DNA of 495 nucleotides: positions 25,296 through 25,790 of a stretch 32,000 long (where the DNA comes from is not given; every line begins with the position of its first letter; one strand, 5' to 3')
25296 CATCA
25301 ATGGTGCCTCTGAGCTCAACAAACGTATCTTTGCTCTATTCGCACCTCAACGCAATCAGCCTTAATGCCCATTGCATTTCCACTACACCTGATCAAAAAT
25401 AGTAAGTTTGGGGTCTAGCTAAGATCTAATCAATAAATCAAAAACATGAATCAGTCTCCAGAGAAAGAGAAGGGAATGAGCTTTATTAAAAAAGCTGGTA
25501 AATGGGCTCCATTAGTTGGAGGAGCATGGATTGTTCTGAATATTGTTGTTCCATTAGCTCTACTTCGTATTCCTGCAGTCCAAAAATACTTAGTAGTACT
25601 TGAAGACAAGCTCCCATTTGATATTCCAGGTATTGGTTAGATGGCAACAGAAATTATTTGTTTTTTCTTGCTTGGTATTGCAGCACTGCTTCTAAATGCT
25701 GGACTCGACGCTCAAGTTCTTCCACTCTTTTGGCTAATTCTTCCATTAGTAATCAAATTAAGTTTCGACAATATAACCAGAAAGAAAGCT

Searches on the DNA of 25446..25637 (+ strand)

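Call 51: search_rna_families(sources=[L045, L051, L054, L050, L064, L081], threshold=gathering)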
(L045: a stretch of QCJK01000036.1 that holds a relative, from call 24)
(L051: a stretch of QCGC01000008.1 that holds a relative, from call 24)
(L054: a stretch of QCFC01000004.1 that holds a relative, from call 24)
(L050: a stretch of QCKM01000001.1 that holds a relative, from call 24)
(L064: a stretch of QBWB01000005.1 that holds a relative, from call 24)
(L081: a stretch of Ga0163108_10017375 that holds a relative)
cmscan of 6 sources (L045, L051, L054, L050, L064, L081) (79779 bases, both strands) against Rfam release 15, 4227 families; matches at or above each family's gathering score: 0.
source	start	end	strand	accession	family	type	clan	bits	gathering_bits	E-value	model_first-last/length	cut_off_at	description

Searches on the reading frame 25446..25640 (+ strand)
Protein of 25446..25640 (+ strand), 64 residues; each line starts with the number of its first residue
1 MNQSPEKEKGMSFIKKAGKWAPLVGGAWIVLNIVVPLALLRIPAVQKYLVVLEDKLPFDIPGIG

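Call 14: find_encoding_contigs(protein=window:25446-25640:+, flank=10000, max_places=10)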
Protein window:25446-25640:+ (64 aa): 23 contigs read that carry it; 10 places shown.
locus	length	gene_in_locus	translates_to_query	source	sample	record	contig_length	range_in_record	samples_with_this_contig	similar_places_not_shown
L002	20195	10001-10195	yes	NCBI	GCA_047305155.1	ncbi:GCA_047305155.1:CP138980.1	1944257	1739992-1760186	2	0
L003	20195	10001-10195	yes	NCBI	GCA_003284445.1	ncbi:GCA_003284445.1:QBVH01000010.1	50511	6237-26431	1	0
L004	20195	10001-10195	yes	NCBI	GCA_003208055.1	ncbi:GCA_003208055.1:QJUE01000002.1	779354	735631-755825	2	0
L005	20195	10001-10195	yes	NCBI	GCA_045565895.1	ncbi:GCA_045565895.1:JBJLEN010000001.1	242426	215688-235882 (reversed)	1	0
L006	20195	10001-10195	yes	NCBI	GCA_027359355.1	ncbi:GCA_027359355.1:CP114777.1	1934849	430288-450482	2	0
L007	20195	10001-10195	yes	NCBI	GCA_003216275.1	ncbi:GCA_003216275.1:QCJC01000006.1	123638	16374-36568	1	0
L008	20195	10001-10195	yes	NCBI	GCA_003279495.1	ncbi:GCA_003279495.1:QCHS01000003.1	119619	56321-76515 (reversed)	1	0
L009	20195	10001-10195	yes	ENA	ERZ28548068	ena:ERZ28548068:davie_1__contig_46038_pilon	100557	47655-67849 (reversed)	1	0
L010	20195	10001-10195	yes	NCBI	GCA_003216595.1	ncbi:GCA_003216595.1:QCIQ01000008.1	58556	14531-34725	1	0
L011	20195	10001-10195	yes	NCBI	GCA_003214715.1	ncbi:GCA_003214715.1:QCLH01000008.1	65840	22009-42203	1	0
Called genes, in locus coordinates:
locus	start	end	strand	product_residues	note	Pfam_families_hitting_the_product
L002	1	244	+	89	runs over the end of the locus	-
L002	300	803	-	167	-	PF01786:AOX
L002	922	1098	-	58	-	-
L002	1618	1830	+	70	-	-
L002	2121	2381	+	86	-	-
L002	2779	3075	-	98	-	-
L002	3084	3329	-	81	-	-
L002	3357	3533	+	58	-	-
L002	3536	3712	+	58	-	-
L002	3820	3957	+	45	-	-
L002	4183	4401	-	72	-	-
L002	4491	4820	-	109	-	PF12840:HTH_20, PF01022:HTH_5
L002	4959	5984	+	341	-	PF00044:Gp_dh_N, PF02800:Gp_dh_C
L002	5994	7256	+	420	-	PF07690:MFS_1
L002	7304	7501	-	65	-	-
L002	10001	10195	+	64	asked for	-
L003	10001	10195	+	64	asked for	-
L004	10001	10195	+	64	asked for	-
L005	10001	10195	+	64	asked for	-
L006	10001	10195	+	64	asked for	-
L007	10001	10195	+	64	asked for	-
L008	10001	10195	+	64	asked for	-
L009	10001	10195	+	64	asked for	-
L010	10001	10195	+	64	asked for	-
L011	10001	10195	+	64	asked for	-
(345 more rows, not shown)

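Call 22: find_homologous_proteins(query=window:25446-25637:+, max_evalue=0.001)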
Query window:25446-25637:+ (64 aa): 268 proteins with E <= 0.001 among 269 candidates; the best 120 are listed.
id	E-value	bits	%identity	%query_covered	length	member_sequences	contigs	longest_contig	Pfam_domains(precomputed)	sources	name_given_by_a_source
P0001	2.9e-34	133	98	100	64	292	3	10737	-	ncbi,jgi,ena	-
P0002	1.5e-32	128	95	100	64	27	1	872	-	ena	-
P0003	5.6e-32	126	95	100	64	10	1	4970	-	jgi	-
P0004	7.5e-32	126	97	100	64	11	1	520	-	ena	-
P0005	7.6e-32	126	95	100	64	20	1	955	-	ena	-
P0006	9.9e-32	125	94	100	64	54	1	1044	-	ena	-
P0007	1.8e-31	124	92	100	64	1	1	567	-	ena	-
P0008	2.1e-31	124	91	100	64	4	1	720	-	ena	-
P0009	3.8e-31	123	89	100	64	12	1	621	-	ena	-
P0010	4.9e-31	123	91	100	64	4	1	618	-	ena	-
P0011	1.0e-30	122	97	100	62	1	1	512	-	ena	-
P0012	1.3e-30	122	89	100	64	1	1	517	-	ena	-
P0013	2.1e-30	121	88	100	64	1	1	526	-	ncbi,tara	tara:strand:- start:255 stop:449 length:195 start_codon:yes stop_codon:yes gene_type:complete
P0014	2.1e-30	121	92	100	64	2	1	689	-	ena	-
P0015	4.1e-30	120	89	100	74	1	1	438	-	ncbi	-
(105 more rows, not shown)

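Call 24: find_related_loci(query=A2, collection=genome_contigs, flank=10000)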
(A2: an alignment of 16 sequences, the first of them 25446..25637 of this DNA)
Query A2 (64 aa) in genome_contigs; peptide patterns used: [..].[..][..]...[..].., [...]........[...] (x = any residue, [..] = any of these).
91 stretches matched a pattern; 60 encode a relative of the query (tblastn E <= 1e-3); 60 distinct loci.
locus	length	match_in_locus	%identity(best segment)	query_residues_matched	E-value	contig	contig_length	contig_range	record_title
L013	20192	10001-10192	100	1-64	1e-37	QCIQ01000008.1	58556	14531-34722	Prochlorococcus sp. AG-402-M18 Ga0115746_108, whole genome shotgun sequence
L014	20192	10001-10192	100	1-64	1e-37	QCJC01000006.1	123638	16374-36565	Prochlorococcus sp. AG-402-P18 Ga0115755_106, whole genome shotgun sequence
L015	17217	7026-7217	98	1-64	2e-37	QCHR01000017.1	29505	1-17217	Prochlorococcus sp. AG-402-G06 Ga0171860_117, whole genome shotgun sequence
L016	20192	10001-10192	100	1-64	1e-37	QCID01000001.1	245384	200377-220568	Prochlorococcus sp. AG-402-K04 Ga0171864_101, whole genome shotgun sequence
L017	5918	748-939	100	1-64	1e-37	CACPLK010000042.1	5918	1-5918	MAG: uncultured Prochlorococcus sp. isolate AG-439-L12 genome assembly, contig: AG-439-L12_NODE_42, whole genome shotgun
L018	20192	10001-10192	100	1-64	1e-37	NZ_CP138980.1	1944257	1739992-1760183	Prochlorococcus sp. MIT 0916 chromosome, complete genome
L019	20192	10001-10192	100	1-64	1e-37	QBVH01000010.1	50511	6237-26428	Prochlorococcus sp. AG-311-D23 Ga0171734_110, whole genome shotgun sequence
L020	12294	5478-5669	98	1-64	2e-37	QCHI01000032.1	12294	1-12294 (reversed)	Prochlorococcus sp. AG-402-A21 Ga0115725_132, whole genome shotgun sequence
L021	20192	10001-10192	98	1-64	2e-37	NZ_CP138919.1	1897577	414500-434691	Prochlorococcus marinus str. MIT 1012 chromosome, complete genome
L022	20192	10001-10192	98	1-64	2e-37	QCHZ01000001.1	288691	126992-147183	Prochlorococcus sp. AG-402-I21 Ga0115730_101, whole genome shotgun sequence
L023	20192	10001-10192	98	1-64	2e-37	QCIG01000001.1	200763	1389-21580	Prochlorococcus sp. AG-402-K14 Ga0115736_101, whole genome shotgun sequence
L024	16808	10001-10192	98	1-64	2e-37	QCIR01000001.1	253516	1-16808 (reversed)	Prochlorococcus sp. AG-402-M23 Ga0115747_101, whole genome shotgun sequence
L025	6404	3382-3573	98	1-64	2e-37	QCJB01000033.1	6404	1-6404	Prochlorococcus sp. AG-402-P16 Ga0115754_133, whole genome shotgun sequence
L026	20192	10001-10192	98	1-64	2e-37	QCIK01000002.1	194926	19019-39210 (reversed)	Prochlorococcus sp. AG-402-L09 Ga0115740_102, whole genome shotgun sequence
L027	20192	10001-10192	98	1-64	4e-37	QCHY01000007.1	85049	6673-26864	Prochlorococcus sp. AG-402-I20 Ga0115729_107, whole genome shotgun sequence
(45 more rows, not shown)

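Call 65: search_protein_families(library=pfam, proteins=[window:25446-25640:+], max_evalue=0.01)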
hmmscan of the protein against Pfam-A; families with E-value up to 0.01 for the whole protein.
window:25446-25640:+ (64 aa): 0 families

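Call 97: find_encoding_contigs(protein=P0001, flank=1200, max_places=10)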
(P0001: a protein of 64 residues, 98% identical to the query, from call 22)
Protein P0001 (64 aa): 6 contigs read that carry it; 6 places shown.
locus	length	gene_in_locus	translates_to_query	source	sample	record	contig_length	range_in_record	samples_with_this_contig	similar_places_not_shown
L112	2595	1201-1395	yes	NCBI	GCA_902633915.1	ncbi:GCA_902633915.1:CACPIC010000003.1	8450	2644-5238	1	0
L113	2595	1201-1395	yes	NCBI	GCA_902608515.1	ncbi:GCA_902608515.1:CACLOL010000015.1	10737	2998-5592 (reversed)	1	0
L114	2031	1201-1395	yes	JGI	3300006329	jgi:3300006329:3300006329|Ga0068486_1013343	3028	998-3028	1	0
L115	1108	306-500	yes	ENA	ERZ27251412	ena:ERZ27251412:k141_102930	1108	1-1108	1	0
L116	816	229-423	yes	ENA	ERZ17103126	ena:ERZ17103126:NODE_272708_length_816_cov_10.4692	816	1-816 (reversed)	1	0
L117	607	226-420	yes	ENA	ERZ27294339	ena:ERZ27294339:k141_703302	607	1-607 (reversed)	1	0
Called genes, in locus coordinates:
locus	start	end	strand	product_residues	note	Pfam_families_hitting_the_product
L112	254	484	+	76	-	PF09493:DUF2389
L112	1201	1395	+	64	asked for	-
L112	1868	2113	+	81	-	-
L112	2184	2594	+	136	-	-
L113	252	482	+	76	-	PF09493:DUF2389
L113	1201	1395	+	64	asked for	-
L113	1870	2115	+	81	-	-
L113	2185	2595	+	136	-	-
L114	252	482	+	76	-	PF09493:DUF2389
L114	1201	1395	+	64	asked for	-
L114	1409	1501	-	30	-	-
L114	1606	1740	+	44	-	-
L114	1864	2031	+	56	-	?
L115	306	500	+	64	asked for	-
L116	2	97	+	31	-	?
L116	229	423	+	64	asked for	-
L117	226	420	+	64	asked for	-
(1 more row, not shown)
